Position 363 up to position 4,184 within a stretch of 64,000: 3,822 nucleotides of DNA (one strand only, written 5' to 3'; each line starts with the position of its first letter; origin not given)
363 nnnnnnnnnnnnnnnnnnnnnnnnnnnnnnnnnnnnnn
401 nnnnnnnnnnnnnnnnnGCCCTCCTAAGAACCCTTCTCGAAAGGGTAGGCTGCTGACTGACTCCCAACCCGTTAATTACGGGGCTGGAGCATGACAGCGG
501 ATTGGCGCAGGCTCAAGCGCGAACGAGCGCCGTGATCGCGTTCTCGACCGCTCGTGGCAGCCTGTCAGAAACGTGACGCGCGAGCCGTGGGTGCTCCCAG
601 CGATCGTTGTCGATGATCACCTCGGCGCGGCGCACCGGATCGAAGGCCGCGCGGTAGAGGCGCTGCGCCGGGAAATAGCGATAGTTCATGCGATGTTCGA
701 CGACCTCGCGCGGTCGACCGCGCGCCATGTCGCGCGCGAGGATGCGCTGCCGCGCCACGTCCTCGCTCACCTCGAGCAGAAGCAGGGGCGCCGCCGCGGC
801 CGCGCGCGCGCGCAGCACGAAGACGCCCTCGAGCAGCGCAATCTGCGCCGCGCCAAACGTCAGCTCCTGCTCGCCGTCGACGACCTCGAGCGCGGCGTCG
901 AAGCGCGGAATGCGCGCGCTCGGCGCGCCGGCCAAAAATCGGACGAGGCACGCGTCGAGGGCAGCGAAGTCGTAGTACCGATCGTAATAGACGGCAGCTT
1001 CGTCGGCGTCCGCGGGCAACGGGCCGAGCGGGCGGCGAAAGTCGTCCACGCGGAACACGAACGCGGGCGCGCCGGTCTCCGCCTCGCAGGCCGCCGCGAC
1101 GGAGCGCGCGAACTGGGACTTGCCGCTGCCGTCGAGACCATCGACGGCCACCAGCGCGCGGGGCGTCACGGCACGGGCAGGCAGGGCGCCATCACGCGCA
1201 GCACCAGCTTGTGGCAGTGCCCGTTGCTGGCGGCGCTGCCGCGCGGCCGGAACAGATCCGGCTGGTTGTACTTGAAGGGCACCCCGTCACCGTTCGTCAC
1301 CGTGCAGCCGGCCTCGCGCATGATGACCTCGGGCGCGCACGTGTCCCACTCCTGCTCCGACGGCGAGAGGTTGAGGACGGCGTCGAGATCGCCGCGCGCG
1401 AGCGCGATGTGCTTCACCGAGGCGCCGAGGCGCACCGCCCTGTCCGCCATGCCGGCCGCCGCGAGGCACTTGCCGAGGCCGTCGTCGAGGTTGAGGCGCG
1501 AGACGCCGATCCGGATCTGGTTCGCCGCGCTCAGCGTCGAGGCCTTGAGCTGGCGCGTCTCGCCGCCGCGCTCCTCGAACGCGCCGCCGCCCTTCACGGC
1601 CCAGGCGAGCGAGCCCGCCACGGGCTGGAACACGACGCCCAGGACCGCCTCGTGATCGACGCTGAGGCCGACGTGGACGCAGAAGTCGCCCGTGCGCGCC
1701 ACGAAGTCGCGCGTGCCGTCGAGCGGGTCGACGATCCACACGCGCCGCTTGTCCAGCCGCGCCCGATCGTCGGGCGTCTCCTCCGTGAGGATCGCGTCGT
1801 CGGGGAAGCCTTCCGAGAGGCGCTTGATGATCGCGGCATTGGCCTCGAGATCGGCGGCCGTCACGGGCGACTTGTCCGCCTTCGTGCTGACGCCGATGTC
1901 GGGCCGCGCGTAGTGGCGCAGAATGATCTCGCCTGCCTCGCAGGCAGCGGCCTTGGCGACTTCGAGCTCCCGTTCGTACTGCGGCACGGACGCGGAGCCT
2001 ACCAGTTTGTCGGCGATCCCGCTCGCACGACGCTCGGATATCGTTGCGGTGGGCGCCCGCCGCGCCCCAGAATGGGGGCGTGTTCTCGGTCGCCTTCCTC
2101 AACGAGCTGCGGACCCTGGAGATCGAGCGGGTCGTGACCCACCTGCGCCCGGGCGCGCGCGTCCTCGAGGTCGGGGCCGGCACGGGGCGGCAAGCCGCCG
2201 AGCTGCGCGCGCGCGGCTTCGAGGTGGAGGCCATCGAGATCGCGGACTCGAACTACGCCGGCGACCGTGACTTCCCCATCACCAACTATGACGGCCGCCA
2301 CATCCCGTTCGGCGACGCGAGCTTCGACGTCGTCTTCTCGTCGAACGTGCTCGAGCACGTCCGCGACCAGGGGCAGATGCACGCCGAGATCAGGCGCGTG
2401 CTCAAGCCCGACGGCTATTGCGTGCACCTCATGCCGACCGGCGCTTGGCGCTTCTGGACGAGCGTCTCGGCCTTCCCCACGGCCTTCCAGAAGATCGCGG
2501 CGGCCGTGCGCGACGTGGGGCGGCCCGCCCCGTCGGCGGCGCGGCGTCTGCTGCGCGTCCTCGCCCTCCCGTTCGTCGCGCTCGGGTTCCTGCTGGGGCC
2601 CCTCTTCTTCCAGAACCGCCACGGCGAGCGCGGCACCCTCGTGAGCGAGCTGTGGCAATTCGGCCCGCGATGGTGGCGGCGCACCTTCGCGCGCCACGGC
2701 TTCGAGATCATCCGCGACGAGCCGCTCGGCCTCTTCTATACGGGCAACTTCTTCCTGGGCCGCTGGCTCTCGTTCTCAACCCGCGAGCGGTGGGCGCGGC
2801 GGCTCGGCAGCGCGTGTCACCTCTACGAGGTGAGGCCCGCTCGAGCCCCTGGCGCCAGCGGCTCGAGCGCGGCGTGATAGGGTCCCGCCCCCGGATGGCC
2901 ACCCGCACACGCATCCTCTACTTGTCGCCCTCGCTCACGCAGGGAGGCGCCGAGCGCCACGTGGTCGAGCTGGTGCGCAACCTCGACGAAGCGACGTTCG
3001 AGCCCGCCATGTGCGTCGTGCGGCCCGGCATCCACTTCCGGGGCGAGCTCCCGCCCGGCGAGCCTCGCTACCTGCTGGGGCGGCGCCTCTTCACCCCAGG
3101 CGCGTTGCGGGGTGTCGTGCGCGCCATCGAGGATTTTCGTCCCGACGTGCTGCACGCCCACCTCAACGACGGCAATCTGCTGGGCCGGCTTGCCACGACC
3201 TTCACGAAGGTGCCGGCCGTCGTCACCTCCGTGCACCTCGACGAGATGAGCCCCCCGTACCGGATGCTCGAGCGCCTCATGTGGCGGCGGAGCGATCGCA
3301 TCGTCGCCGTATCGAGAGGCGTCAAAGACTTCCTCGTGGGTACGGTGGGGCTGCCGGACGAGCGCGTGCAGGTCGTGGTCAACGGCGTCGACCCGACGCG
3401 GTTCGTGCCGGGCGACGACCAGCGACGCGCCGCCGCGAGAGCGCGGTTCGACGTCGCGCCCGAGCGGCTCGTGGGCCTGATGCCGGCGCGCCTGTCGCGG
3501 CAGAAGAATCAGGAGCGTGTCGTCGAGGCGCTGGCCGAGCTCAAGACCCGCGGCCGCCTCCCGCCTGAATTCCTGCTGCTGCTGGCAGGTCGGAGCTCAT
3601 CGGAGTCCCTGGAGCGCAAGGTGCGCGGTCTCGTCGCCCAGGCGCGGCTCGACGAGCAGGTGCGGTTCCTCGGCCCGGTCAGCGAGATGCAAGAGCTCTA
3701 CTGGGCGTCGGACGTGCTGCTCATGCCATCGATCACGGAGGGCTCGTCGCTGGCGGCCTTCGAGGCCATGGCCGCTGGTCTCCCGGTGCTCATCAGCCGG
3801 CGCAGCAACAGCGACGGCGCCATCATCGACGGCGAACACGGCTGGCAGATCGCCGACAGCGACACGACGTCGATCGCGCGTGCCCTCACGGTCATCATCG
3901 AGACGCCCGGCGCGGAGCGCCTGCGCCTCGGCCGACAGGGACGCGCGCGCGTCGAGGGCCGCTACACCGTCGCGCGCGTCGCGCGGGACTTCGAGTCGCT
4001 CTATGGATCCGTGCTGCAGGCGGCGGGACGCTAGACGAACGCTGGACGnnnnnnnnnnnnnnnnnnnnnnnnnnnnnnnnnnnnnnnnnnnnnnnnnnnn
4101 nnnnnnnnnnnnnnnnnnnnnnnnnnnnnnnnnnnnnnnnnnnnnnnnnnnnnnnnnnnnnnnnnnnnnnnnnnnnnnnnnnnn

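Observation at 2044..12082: Polysaccharide locus combining an AsnB-type amidotransferase, an NTP-transferase plus HAD phosphatase pair and an Omp85-like barrel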

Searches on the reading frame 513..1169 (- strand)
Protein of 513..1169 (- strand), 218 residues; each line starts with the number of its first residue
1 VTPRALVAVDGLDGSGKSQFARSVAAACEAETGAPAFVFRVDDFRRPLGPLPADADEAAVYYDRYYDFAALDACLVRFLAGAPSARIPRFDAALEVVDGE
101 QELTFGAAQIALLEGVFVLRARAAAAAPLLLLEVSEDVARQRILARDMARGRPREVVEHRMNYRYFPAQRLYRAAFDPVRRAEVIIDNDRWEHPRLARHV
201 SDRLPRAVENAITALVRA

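Call 48: search_protein_families(library=pfam, proteins=[window:513-1169:-], max_evalue=0.1)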
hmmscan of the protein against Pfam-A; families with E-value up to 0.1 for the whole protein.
window:513-1169:- (218 aa): 3 families
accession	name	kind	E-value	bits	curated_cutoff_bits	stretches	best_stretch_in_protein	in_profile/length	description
PF13671.12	AAA_33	-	1.3e-07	32.4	27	1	6-161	1-133/143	AAA domain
PF02223.23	Thymidylate_kin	-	0.0042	17.2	27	1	9-32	1-24/185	Thymidylate kinase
PF13238.12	AAA_18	-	0.039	14.8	29.4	0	7-158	1-123/128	AAA domain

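Call 49: search_solved_structures(query=window:513-1169:-, max_evalue=1)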
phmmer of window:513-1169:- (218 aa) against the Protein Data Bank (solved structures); distinct sequences matched with E-value up to 1: 4.
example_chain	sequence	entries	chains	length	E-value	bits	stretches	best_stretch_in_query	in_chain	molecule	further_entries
1rz3_A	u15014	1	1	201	1.5e-06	31.7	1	4-187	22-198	hypothetical protein RBSTP0775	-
9y3v_K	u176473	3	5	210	3.9e-05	27.1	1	6-187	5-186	Uridine kinase P10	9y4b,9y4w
3c8u_A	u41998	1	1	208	0.01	19.3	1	4-119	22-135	Fructokinase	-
7pup_A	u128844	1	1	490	0.97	12.8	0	27-76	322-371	Inositol 1,3,4-trisphosphate 5/6-kinase 4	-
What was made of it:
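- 513..1169 (-): orfX, a 218-aa P-loop kinase of the PRK/uridine-kinase type. It overlaps the stop of the IMPase-family gene by 4 nt. PDB hits are 1rz3 and a uridine kinase (calls 48, 49).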

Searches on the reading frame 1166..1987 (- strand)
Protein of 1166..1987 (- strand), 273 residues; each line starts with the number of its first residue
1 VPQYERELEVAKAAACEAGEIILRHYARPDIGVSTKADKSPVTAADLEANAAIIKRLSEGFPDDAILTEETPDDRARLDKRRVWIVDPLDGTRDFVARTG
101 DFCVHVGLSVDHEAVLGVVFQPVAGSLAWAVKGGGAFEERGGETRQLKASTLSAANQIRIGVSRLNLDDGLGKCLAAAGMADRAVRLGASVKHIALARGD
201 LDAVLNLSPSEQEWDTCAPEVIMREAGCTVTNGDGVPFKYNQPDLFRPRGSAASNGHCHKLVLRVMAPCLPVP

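Call 6: search_protein_families(library=pfam, proteins=[window:1166-1987:-], max_evalue=0.01)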
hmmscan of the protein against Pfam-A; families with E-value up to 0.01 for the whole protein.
window:1166-1987:- (273 aa): 1 family
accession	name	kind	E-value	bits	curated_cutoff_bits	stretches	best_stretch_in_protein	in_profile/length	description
PF00459.30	Inositol_P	-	1.7e-53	182.3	27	1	6-248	4-253/271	Inositol monophosphatase family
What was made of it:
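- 1166..1987 (-): IMPase/CysQ-family phosphatase. PF00459 E = 1.7e-53 (call 6).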

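Call 7: search_protein_families(library=ncbifam, proteins=[window:1166-1987:-], max_evalue=0.001)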
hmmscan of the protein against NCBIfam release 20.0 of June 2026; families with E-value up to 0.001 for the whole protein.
window:1166-1987:- (273 aa): 7 families
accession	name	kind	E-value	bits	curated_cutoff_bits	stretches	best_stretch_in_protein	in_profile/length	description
TIGR01331.1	bisphos_cysQ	equivalog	4e-50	170.7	228.8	1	13-244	7-238/250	3'(2'),5'-bisphosphate nucleotidase CysQ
TIGR02067.1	his_9_HisN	equivalog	7.3e-40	137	275.15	1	8-264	2-249/252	histidinol-phosphatase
NF008182.0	PRK10931.1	equivalog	5.5e-36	123.9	379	1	13-243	7-233/246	3'(2'),5'-bisphosphate nucleotidase CysQ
NF008027.1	PRK10757.1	equivalog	2.4e-23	82.4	332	1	8-234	5-231/267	inositol-1-monophosphatase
TIGR01330.1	bisphos_HAL2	equivalog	3.9e-22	78.6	267.05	3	4-74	2-78/359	3'(2'),5'-bisphosphate nucleotidase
NF009321.0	PRK12676.1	equivalog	1e-19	70.6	264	1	10-266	10-262/264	bifunctional fructose-bisphosphatase/inositol-phosphate phosphatase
NF010678.0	PRK14076.1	equivalog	1.1e-12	47.6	493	1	34-264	34-281/570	bifunctional NADP phosphatase/NAD kinase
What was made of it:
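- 1166..1987 (-): The best NCBIfam model is CysQ at 170.7 bits, below its cut-off of 228.8 (call 7).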

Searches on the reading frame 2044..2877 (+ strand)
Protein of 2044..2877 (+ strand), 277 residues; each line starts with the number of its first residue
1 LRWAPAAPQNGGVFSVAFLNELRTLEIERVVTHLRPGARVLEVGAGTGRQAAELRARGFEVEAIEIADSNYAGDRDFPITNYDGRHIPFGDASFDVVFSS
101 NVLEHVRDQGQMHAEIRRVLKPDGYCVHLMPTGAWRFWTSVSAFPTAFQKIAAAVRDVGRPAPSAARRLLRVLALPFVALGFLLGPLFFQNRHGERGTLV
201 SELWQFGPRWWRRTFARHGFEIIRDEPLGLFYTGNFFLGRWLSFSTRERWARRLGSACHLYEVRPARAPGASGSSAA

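Call 6: search_protein_families(library=pfam, proteins=[window:2044-2877:+], max_evalue=0.01)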
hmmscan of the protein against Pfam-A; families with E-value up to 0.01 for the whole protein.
window:2044-2877:+ (277 aa): 8 families
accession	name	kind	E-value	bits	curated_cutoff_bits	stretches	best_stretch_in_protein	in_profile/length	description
PF08241.18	Methyltransf_11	-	9.8e-19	68.2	21.2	1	41-127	1-94/95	Methyltransferase domain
PF13489.12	Methyltransf_23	-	1.7e-17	64.1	27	1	26-143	12-124/164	Methyltransferase domain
PF13649.12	Methyltransf_25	-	1.3e-13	51.9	27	1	40-124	1-97/97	Methyltransferase domain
PF08242.18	Methyltransf_12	-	3.8e-11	44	30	1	41-125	1-97/98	Methyltransferase domain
PF13847.12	Methyltransf_31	-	2.5e-10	40.6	27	1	35-127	2-108/145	Methyltransferase domain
PF01209.24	Ubie_methyltran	-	0.00019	21.3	20.1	1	79-128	102-151/233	ubiE/COQ5 methyltransferase family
PF07021.18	MetW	-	0.0005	20.2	21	1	28-121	5-103/193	Methionine biosynthesis protein MetW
PF03141.22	Methyltransf_29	-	0.0089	15.1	23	0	83-128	171-217/506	Putative S-adenosyl-L-methionine-dependent methyltransferase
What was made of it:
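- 2044..2877 (+): SAM-dependent methyltransferase, part of the variable cassette. Methyltransf_11 E = 9.8e-19 (call 6).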

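Call 7: search_protein_families(library=ncbifam, proteins=[window:2044-2877:+], max_evalue=0.001)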
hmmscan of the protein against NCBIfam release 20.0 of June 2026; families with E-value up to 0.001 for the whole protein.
window:2044-2877:+ (277 aa): 24 families
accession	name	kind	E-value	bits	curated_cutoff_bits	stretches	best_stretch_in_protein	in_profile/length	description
NF045667.1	MTase_DVU1556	equivalog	5.4e-14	52.2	155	1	32-126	18-117/213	DVU_1556 family methyltransferase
NF001241.0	PRK00216.1-2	equivalog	6.1e-12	45.7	327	1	31-127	46-146/231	demethylmenaquinone methyltransferase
NF043040.1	corrin_prot_MT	hypoth_equivalog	1e-10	41.5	180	1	28-67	32-72/216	corrinoid protein-associated methyltransferase CpaM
TIGR02072.1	BioC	equivalog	3.2e-08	33.7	184.95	1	37-127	35-131/244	malonyl-ACP O-methyltransferase BioC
TIGR01983.1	UbiG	equivalog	3.3e-07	29.8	102.95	1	37-126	50-149/228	bifunctional 2-polyprenyl-6-hydroxyphenol methylase/3-demethylubiquinol 3-O-methyltransferase UbiG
NF041537.1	ArsM_AhpD_UU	exception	7e-07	28.3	510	1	77-125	129-177/345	arsenite methyltransferase/AhpD domain selenoprotein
NF001240.0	PRK00216.1-1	equivalog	4e-06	26.1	378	1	32-127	59-167/251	bifunctional demethylmenaquinone methyltransferase/2-methoxy-6-polyprenyl-1,4-benzoquinol methylase UbiE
NF047649.1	MTase_UXPK_star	exception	5.1e-06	25.7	460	1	33-125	74-178/283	methyltransferase/UXPK-star double selenoprotein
NF041675.1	sarc_dimgly_tmase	equivalog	6.2e-06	26.3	550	1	31-131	61-172/278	sarcosine/dimethylglycine N-methyltransferase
NF052510.1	methyltran_MpqE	exception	1.2e-05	24.9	335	1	78-129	101-152/234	methyl-plastoquinone biosynthesis methyltransferase MpqE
TIGR01934.1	MenG_MenH_UbiE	subfamily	1.3e-05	24.6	158.35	1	35-129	38-142/223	ubiquinone/menaquinone biosynthesis methyltransferase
NF007610.0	PRK10258.1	equivalog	1.9e-05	24.1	342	1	35-125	41-135/251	malonyl-ACP O-methyltransferase BioC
NF040539.1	AST_met_ArsM_2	exception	4e-05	23.6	240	1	84-127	119-162/262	putative arsinothricin biosynthesis methyltransferase ArsM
NF008823.0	PRK11873.1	subfamily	4.9e-05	22.9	263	1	85-125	138-178/272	arsenite methyltransferase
NF041536.1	ArsM_DUF2284_UU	exception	6.8e-05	21.4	575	1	62-125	112-177/459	arsenite methyltransferase/DUF2284 domain selenoprotein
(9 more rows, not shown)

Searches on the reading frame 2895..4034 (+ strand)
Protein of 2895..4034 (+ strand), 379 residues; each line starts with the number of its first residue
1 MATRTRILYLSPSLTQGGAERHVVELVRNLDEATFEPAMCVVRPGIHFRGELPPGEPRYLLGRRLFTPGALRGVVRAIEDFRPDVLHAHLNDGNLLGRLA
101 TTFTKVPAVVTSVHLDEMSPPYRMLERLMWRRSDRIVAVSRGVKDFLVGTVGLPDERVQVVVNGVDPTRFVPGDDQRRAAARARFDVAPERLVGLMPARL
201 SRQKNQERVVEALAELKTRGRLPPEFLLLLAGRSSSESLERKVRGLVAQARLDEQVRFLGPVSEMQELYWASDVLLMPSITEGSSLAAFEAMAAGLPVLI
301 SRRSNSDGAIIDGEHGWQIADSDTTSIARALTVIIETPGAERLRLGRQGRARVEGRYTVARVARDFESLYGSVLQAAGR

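Call 6: search_protein_families(library=pfam, proteins=[window:2895-4034:+], max_evalue=0.01)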
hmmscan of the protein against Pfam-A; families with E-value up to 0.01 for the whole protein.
window:2895-4034:+ (379 aa): 7 families
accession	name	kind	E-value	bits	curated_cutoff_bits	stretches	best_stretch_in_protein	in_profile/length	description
PF00534.26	Glycos_transf_1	-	9.2e-28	97.4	26.4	1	187-351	11-171/172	Glycosyl transferases group 1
PF13439.12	Glyco_transf_4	-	7.8e-27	94.8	28.5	1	17-169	2-170/170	Glycosyltransferase Family 4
PF13692.12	Glyco_trans_1_4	-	1.4e-23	84.2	27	1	195-335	5-140/142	Glycosyl transferases group 1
PF13579.12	Glyco_trans_4_4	-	1.2e-18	68.4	29.7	1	17-164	1-158/158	Glycosyl transferase 4-like domain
PF20706.3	GT4-conflict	-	1.1e-14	54.7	26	1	126-304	140-314/385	Family 4 Glycosyltransferase in conflict systems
PF13524.12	Glyco_trans_1_2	-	7.1e-10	39.4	25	1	255-367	28-143/144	Glycosyl transferase-like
PF13477.12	Glyco_trans_4_2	-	6.4e-05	23.6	23.4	1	73-139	65-138/139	Glycosyl transferase 4-like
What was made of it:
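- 2874..4034 (+): GT4 glycosyltransferase 'GT4a', part of the variable cassette. The start is either GTG 2874 (GTGA overlap with the methyltransferase stop) or ATG 2895. Glycos_transf_1 and Glyco_transf_4 hits (call 6).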

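Call 7: search_protein_families(library=ncbifam, proteins=[window:2895-4034:+], max_evalue=0.001)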
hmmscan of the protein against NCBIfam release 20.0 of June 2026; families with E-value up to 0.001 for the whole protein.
window:2895-4034:+ (379 aa): 32 families (the best 25 are shown)
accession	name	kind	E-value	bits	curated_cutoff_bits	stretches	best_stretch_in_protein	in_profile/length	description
TIGR03088.1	stp2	hypoth_equivalog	1.9e-39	135.8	409.05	1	14-374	11-374/374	TIGR03088 family PEP-CTERM/XrtA system glycosyltransferase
TIGR02149.1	glgA_Coryne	subfamily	2.1e-28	99.6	302.4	1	83-374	84-391/391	glycogen synthase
TIGR04047.1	MSMEG_0565_glyc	hypoth_equivalog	8.4e-26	90.9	259.85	1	53-370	60-371/373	MSMEG_0565 family glycosyltransferase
TIGR03449.1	mycothiol_MshA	equivalog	5.1e-25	88.2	462.5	1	119-374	150-404/406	D-inositol-3-phosphate glycosyltransferase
TIGR03999.1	thiol_BshA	equivalog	2e-23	82.9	273.7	1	119-374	131-374/375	N-acetyl-alpha-D-glucosaminyl L-malate synthase BshA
NF041876.1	EPS_EpsE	equivalog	2.5e-21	76.4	400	1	129-364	158-387/389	exopolysaccharide biosynthesis GT4 family glycosyltransferase EpsE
NF038229.1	Glyco4_Geo_Pelo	equivalog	6.6e-20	71.4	400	1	75-375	48-338/338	GPMC system family 4 glycosyltransferase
TIGR04063.1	stp3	hypoth_equivalog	5e-19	68.5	442.05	1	77-374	87-396/397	TIGR04063 family PEP-CTERM/XrtA system glycosyltransferase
NF053787.1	GlcN_PG_synth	equivalog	1.2e-16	60.5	480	1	128-374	139-360/361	N-acetylglucosaminyl phosphatidylglycerol synthase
TIGR04005.1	wcaL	equivalog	1.3e-16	60.5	537.6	1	90-370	136-403/406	colanic acid biosynthesis glycosyltransferase WcaL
NF038295.1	EPS_HpsP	equivalog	2.9e-16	59.5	550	1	173-372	189-386/388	hormogonium polysaccharide biosynthesis glycosyltransferase HpsP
NF041010.1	glycosy_Agl16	equivalog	6.5e-16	58.1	575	1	123-324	124-307/352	glycosylation protein Agl16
TIGR04157.1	glyco_rSAM_CFB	subfamily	3e-15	56.1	400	1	126-370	163-406/406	TIGR04157 family glycosyltransferase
NF038255.1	exopoly_VpsD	equivalog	1.4e-12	47.2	300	1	74-301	93-312/381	VpsD family glycosyltransferase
NF012028.0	PRK15484.1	subfamily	6.6e-12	45.2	618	1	135-368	142-373/380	lipopolysaccharide N-acetylglucosaminyltransferase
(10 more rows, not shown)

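Call 100: search_solved_structures(query=window:2895-4034:+, max_evalue=1e-8)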
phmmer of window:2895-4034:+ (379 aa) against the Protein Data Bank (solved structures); distinct sequences matched with E-value up to 1e-8: 11.
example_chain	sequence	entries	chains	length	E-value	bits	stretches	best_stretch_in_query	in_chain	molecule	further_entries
6kih_A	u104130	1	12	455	4.4e-17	65.4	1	179-374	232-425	Tll1590 protein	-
3c4q_A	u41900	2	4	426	2.1e-16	63.2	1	122-373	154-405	Predicted glycosyltransferases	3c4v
3c48_A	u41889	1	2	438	2.3e-16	63.1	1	122-373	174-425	Predicted glycosyltransferases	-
6tvp_A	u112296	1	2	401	3.9e-16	62.3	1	13-371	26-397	Alpha-maltose-1-phosphate synthase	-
7mi0_A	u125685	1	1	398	2.6e-14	56.3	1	6-340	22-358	Glycosyltransferase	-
5d00_A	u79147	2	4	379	8.6e-12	48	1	79-373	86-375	N-acetyl-alpha-D-glucosaminyl L-malate synthase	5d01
5i45_A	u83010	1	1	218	8.9e-12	48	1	163-374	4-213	Glycosyl transferases group 1 family protein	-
2jjm_A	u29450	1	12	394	1.4e-11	47.4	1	118-375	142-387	GLYCOSYL TRANSFERASE, GROUP 1 FAMILY PROTEIN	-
3mbo_A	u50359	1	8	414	1.6e-11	47.2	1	118-375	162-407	Glycosyltransferase, group 1 family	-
3oka_A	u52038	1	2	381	1.3e-09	40.9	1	161-358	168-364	GDP-mannose-dependent alpha-(1-6)-phosphatidylinositol monomannoside mannosyltransferase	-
3okc_A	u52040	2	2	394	1.4e-09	40.8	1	161-358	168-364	GDP-mannose-dependent alpha-(1-6)-phosphatidylinositol monomannoside mannosyltransferase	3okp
